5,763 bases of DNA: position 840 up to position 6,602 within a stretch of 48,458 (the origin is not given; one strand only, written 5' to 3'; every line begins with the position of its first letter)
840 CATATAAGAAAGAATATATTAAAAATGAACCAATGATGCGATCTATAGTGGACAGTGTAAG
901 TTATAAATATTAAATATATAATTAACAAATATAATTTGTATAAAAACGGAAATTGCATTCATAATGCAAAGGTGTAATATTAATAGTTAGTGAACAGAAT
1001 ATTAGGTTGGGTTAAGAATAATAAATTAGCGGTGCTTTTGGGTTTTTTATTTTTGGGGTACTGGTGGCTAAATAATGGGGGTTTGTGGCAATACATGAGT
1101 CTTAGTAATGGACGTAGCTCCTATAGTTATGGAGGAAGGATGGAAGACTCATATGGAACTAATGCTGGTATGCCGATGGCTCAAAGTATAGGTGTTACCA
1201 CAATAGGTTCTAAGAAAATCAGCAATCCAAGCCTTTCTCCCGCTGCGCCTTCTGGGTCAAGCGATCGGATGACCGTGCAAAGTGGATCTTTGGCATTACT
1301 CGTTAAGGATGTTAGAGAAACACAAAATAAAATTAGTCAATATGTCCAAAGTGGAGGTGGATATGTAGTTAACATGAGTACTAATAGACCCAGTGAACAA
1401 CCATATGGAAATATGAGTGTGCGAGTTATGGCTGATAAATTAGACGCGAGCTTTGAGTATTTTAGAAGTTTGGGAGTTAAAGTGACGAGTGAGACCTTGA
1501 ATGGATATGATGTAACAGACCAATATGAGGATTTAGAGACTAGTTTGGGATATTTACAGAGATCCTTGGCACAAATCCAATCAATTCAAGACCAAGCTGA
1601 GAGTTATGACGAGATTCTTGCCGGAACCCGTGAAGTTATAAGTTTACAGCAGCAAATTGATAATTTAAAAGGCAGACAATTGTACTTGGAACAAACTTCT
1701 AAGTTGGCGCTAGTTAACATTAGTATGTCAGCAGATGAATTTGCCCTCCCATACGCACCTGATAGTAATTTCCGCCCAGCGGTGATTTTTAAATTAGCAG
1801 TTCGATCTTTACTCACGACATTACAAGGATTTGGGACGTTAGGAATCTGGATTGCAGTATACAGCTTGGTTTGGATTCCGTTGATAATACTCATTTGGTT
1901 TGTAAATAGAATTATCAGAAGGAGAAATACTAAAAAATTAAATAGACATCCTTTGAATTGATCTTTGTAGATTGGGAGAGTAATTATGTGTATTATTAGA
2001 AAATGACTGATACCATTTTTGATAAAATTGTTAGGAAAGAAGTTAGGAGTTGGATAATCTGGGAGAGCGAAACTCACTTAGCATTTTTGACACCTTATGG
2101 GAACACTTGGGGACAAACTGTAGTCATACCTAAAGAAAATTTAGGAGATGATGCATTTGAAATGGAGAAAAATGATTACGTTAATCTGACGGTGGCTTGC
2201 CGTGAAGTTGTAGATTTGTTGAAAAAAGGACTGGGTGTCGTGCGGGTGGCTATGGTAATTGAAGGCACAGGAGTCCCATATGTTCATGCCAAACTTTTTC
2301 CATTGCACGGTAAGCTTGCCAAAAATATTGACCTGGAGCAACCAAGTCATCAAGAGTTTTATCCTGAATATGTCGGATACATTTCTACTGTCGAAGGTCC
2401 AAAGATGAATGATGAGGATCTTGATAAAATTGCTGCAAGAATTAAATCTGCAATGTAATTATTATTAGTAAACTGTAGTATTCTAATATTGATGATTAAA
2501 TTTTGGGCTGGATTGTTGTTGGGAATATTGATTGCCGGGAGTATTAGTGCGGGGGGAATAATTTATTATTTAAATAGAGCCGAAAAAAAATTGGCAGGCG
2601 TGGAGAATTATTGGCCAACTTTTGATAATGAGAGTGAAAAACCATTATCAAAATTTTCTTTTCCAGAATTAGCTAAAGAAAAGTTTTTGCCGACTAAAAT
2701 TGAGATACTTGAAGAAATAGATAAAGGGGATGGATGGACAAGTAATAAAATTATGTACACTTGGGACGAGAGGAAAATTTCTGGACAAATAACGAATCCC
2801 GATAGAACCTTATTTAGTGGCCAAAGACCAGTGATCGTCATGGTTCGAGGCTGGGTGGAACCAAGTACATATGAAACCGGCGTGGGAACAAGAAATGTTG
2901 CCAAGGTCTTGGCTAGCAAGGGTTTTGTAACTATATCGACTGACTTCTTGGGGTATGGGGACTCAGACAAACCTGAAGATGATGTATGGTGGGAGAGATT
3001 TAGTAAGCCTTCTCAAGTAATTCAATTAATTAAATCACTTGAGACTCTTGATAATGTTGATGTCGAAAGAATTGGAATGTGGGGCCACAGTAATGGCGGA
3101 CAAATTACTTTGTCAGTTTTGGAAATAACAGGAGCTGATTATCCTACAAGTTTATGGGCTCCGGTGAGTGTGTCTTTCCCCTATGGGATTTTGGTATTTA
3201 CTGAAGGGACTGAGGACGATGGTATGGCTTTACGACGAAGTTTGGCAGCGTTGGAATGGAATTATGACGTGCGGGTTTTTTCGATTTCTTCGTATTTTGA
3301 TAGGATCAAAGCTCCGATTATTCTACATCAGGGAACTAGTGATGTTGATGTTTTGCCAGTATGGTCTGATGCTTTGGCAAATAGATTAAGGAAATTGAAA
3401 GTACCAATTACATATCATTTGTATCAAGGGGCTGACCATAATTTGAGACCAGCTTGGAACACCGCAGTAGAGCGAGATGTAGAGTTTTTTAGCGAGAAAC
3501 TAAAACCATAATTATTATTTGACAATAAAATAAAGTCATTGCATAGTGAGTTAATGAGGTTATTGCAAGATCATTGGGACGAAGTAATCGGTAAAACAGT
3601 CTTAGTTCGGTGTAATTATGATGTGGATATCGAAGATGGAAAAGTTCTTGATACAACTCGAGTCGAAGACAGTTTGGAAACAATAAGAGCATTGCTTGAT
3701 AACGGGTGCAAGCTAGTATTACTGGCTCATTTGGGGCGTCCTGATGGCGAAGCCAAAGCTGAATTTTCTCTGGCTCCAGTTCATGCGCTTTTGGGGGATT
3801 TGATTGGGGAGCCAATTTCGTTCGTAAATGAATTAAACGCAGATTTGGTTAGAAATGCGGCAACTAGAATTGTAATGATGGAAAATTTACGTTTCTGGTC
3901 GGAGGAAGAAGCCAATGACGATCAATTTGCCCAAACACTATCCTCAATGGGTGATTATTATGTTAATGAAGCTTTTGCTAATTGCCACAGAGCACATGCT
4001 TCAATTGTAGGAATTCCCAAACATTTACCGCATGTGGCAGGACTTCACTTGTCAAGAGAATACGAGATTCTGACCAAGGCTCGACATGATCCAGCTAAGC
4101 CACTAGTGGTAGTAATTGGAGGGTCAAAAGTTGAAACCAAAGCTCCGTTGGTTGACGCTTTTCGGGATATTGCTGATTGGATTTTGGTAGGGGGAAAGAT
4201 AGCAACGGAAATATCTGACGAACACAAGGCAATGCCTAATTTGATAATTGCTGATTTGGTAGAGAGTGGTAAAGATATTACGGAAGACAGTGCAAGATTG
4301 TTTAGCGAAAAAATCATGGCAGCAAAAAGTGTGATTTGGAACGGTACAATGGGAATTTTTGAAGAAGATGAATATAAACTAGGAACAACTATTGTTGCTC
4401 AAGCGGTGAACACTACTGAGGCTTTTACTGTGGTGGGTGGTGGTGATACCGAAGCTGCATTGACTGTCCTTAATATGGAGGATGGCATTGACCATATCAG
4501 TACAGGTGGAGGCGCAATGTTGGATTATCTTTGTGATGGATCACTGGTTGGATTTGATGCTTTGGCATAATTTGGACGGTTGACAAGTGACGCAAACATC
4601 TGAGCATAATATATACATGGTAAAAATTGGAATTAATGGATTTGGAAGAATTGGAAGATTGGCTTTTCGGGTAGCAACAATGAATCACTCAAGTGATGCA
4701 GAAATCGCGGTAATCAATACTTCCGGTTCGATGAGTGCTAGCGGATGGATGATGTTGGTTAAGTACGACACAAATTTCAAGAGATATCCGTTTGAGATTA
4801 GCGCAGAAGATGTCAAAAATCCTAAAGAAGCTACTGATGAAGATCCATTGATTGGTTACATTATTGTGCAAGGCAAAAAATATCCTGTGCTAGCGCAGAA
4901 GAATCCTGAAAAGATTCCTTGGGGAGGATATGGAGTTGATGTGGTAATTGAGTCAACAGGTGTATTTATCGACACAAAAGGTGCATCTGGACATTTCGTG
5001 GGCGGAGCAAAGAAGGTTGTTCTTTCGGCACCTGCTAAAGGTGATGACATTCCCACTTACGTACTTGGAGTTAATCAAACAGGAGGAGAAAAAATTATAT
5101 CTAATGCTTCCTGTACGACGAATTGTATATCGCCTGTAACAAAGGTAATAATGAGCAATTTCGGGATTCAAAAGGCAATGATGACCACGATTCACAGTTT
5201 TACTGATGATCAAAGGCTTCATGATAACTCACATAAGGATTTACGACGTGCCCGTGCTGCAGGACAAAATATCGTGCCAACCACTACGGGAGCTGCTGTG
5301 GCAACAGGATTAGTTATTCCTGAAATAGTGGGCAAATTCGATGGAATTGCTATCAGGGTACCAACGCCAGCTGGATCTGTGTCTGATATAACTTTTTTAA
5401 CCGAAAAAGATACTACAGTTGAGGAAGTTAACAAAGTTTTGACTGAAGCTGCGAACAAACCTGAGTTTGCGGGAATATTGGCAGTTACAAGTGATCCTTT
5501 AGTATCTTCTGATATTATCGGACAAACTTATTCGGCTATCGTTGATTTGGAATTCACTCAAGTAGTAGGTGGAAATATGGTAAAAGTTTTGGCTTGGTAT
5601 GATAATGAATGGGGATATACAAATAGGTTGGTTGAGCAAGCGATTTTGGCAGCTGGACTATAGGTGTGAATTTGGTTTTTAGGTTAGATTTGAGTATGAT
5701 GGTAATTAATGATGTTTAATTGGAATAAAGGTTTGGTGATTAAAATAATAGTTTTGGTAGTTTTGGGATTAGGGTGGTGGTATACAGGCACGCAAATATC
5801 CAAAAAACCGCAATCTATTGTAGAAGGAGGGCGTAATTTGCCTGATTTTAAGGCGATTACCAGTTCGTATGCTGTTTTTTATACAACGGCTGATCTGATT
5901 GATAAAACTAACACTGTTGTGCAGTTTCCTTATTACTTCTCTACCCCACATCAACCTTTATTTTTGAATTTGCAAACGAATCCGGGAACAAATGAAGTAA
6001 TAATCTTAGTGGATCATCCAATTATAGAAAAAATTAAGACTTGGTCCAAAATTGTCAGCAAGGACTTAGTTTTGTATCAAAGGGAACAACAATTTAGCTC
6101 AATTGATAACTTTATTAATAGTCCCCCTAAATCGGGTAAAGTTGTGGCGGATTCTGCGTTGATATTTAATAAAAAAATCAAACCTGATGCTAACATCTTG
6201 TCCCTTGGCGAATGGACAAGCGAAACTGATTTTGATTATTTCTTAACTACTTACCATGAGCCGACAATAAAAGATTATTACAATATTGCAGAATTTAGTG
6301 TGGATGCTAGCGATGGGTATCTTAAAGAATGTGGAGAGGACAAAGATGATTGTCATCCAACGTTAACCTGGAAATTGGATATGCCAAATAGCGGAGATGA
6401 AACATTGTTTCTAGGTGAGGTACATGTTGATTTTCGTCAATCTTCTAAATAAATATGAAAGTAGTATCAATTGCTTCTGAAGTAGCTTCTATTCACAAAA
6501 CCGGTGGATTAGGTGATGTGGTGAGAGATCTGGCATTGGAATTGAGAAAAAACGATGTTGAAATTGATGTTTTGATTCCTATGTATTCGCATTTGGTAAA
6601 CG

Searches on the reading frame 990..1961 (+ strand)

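Call 21: search_protein_families(library=pfam, proteins=[window:990-1961:+], max_evalue=0.001)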
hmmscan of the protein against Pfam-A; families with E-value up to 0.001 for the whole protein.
window:990-1961:+ (323 aa): 1 family
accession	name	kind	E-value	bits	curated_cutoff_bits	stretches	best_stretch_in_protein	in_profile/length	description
PF14257.11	DUF4349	-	3.8e-33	115.1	27.7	1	93-303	1-212/213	Domain of unknown function (DUF4349)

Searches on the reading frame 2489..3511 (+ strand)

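Call 21: search_protein_families(library=pfam, proteins=[window:2489-3511:+], max_evalue=0.001)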
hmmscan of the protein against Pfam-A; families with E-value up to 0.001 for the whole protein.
window:2489-3511:+ (340 aa): 7 families
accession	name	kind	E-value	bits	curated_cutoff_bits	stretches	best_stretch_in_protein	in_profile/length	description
PF00326.27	Peptidase_S9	-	1.4e-11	44.8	22.6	1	136-339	5-211/213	Prolyl oligopeptidase family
PF01738.24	DLH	-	5.7e-09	36.3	21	1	112-210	12-114/217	Dienelactone hydrolase family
PF00561.26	Abhydrolase_1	-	3.1e-07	30.7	25.8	1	114-212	1-88/245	alpha/beta hydrolase fold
PF12146.15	Hydrolase_4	-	2.8e-06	27.3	27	0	134-219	20-98/239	Serine aminopeptidase, S33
PF07859.19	Abhydrolase_3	-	3.4e-05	24.1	25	0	178-318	56-207/210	alpha/beta hydrolase fold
PF20434.5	BD-FAE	-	0.00011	22.3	26.8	0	111-207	11-103/215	BD-FAE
PF05448.18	AXE1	-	0.00019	20.7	21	0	177-322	160-308/321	Acetyl xylan esterase (AXE1)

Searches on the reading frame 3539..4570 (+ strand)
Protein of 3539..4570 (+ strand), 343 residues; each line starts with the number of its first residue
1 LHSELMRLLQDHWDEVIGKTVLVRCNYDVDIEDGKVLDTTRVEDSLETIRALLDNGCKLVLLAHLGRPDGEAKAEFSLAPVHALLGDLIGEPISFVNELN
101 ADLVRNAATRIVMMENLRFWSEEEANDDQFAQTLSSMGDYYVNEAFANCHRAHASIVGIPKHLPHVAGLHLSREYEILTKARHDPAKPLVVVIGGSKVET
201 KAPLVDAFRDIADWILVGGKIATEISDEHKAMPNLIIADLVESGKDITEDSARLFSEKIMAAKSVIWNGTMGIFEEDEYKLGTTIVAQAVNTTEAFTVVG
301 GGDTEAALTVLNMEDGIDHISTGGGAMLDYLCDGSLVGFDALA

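Call 21: search_protein_families(library=pfam, proteins=[window:3539-4570:+], max_evalue=0.001)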
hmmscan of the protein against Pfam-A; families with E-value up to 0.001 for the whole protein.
window:3539-4570:+ (343 aa): 1 family
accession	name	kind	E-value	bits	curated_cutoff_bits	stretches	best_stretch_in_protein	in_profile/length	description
PF00162.24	PGK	-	2.2e-94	317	27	2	15-223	5-218/379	Phosphoglycerate kinase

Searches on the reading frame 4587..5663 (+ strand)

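Call 21: search_protein_families(library=pfam, proteins=[window:4587-5663:+], max_evalue=0.001)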
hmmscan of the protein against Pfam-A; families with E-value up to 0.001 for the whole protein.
window:4587-5663:+ (358 aa): 2 families
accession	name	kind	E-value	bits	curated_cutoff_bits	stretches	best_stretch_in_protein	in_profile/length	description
PF02800.25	Gp_dh_C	-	4e-59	199.2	24.4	1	182-338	2-158/158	Glyceraldehyde 3-phosphate dehydrogenase, C-terminal domain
PF00044.30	Gp_dh_N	-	7.8e-26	90.8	31.7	1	12-129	1-100/101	Glyceraldehyde 3-phosphate dehydrogenase, NAD binding domain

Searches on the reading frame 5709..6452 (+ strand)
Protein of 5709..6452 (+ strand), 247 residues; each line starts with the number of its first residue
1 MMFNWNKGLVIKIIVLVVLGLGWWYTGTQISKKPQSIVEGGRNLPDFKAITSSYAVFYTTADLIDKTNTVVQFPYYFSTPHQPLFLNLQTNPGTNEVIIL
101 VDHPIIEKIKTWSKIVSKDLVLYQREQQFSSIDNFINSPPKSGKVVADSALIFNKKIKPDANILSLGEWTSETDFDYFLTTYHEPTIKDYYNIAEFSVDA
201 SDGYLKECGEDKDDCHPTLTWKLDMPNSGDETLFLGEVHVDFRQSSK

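Call 21: search_protein_families(library=pfam, proteins=[window:5709-6452:+], max_evalue=0.001)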
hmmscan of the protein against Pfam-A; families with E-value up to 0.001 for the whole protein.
window:5709-6452:+ (247 aa): 0 families

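Call 76: search_protein_families(library=pfam, proteins=[window:5709-6449:+], max_evalue=0.1)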
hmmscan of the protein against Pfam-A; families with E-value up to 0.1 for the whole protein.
window:5709-6449:+ (247 aa): 0 families
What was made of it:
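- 5709..6452 (+): g0: 247-aa protein with an N-terminal membrane anchor and no Pfam match. Probably an extra, lineage-specific member of the module, separated from g1 here by glgA. No Pfam hit (calls 21, 76).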
